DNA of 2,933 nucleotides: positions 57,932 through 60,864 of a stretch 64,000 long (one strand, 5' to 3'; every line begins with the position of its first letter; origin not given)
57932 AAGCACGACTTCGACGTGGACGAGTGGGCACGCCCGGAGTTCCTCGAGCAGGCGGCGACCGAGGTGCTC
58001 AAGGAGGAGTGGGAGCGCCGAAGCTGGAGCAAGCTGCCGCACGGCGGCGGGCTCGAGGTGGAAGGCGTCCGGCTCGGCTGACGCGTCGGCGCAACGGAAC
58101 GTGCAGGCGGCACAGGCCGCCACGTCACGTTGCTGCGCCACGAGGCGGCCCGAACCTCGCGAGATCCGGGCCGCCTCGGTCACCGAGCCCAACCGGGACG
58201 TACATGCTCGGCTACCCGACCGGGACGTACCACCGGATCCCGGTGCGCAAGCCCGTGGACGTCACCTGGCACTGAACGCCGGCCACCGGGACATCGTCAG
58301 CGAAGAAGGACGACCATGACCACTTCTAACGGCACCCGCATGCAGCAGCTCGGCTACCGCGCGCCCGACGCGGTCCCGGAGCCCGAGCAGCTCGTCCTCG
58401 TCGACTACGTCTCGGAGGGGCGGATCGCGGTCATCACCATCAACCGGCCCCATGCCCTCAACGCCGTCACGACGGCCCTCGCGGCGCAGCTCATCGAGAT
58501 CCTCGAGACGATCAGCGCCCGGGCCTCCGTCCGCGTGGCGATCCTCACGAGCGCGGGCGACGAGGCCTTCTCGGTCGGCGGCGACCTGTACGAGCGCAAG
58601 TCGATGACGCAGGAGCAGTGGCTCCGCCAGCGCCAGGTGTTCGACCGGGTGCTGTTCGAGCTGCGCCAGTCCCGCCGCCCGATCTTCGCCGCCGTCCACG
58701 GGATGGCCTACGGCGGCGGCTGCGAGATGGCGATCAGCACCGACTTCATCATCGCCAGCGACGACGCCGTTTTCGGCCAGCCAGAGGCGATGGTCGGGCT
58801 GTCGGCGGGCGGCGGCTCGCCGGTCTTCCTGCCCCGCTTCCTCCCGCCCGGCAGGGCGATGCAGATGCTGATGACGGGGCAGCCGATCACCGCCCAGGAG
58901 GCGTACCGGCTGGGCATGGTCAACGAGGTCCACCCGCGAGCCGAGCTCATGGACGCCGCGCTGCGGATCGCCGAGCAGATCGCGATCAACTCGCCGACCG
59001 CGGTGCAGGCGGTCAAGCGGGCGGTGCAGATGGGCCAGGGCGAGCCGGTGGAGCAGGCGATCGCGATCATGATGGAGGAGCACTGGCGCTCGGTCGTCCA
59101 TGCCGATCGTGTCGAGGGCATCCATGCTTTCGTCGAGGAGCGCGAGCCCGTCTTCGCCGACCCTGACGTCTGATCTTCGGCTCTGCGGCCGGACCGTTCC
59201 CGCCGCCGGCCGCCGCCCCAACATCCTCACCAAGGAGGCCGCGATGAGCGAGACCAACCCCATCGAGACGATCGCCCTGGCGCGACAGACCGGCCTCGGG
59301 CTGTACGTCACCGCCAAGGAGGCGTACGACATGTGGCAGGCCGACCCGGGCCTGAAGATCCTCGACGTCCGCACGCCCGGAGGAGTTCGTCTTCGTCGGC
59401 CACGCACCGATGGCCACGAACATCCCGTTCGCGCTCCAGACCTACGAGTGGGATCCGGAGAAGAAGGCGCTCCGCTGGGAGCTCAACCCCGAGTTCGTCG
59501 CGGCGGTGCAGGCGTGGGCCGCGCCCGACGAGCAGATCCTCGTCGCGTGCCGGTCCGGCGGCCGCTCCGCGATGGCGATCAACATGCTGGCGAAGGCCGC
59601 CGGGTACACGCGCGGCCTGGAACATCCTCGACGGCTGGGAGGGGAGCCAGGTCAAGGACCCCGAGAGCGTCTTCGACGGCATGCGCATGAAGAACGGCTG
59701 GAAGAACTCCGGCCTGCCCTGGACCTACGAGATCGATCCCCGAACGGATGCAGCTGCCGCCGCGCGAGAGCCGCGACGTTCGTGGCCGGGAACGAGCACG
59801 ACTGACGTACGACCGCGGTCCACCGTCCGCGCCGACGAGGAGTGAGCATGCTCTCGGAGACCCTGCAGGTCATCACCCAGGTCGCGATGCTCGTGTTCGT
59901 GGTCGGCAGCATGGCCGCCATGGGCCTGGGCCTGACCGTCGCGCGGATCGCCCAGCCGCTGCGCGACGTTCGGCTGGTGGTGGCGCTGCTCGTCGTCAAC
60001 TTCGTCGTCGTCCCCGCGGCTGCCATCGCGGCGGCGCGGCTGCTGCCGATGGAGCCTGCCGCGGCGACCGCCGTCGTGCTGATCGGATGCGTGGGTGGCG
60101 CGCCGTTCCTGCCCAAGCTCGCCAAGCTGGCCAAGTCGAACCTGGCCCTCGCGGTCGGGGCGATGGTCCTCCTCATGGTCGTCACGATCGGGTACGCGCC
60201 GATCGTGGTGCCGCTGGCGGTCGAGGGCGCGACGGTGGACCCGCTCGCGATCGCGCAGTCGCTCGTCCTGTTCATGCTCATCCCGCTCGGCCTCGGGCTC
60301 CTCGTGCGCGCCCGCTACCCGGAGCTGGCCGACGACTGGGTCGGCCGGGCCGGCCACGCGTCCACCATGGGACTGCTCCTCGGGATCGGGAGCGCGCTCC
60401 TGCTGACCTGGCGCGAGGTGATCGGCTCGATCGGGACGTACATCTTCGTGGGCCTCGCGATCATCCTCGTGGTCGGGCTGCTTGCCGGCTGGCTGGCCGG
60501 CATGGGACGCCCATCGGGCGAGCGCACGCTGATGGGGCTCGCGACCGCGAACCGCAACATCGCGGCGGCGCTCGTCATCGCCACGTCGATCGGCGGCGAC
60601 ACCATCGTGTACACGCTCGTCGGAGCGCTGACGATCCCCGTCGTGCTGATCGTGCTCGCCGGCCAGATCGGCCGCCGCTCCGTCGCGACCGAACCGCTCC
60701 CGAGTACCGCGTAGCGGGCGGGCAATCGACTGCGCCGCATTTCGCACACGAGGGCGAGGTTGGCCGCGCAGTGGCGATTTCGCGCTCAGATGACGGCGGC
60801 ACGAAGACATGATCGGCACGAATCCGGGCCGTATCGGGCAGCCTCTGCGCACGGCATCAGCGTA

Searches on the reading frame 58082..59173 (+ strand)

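Call 80: search_protein_families(library=pfam, proteins=[window:58082-59173:+], max_evalue=0.00001)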
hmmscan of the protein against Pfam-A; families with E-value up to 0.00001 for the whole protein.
window:58082-59173:+ (363 aa): 2 families
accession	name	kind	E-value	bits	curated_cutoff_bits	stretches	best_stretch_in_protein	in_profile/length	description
PF00378.25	ECH_1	-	6.3e-60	203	27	1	113-360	4-250/251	Enoyl-CoA hydratase/isomerase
PF16113.10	ECH_2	-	4.6e-31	109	27.2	1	116-296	2-184/335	Enoyl-CoA hydratase/isomerase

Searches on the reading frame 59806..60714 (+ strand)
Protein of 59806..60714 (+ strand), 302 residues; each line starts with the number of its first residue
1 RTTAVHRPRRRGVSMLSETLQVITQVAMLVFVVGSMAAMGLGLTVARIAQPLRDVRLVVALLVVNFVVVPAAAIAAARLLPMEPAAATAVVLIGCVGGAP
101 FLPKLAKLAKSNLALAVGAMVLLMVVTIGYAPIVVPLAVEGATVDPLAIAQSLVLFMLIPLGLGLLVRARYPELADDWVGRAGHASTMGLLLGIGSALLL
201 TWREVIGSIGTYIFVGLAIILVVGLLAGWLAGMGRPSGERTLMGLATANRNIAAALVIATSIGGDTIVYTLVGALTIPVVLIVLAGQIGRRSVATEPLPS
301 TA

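Call 80: search_protein_families(library=pfam, proteins=[window:59806-60714:+], max_evalue=0.00001)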
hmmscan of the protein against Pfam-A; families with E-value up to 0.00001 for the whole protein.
window:59806-60714:+ (302 aa): 2 families
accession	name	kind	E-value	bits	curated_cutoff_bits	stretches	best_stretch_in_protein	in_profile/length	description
PF01758.21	SBF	-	1.7e-13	51.1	24.3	1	35-198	7-181/191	Sodium Bile acid symporter family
PF13593.11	SBF_like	-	4.8e-06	26.5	25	0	30-281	35-295/313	SBF-like CPA transporter family (DUF4137)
